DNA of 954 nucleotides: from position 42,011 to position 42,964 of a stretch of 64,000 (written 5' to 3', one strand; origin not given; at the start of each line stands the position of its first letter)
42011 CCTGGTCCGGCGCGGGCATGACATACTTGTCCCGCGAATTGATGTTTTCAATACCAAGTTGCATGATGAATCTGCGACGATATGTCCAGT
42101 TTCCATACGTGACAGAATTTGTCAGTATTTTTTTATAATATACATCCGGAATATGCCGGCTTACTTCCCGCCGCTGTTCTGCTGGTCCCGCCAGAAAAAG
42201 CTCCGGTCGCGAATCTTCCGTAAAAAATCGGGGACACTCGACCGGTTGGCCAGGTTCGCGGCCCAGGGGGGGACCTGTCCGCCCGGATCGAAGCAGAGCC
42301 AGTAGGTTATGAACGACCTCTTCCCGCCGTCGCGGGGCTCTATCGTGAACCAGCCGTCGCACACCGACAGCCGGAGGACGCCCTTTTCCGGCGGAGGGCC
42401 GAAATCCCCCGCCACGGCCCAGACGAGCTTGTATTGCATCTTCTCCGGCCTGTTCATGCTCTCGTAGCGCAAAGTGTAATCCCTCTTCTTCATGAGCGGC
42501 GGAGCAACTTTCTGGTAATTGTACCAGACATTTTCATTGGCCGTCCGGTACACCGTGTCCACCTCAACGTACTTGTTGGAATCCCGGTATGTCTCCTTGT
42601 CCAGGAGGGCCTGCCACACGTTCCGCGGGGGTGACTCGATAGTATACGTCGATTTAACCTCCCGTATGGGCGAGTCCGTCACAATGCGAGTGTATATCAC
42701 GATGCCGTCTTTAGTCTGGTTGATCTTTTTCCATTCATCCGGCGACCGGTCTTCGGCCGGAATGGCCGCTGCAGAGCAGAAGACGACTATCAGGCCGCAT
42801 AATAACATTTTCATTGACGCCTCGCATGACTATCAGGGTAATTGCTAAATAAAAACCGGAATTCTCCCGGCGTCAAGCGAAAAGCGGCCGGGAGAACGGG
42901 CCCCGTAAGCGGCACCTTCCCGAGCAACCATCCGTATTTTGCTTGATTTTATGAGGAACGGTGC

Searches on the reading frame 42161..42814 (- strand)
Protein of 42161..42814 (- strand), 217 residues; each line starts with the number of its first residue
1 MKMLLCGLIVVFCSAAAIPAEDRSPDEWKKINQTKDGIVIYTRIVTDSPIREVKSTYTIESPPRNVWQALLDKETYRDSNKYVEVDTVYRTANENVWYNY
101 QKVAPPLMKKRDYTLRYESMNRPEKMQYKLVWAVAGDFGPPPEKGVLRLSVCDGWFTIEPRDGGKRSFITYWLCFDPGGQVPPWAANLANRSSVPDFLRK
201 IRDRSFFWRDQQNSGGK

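Call 21: search_protein_families(library=pfam, proteins=[window:42161-42814:-])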
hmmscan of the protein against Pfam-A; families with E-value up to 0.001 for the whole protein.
window:42161-42814:- (217 aa): 1 family
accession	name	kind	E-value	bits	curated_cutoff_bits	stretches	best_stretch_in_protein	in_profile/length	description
PF01852.25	START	-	4e-06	26.8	22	1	26-202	19-198/207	START domain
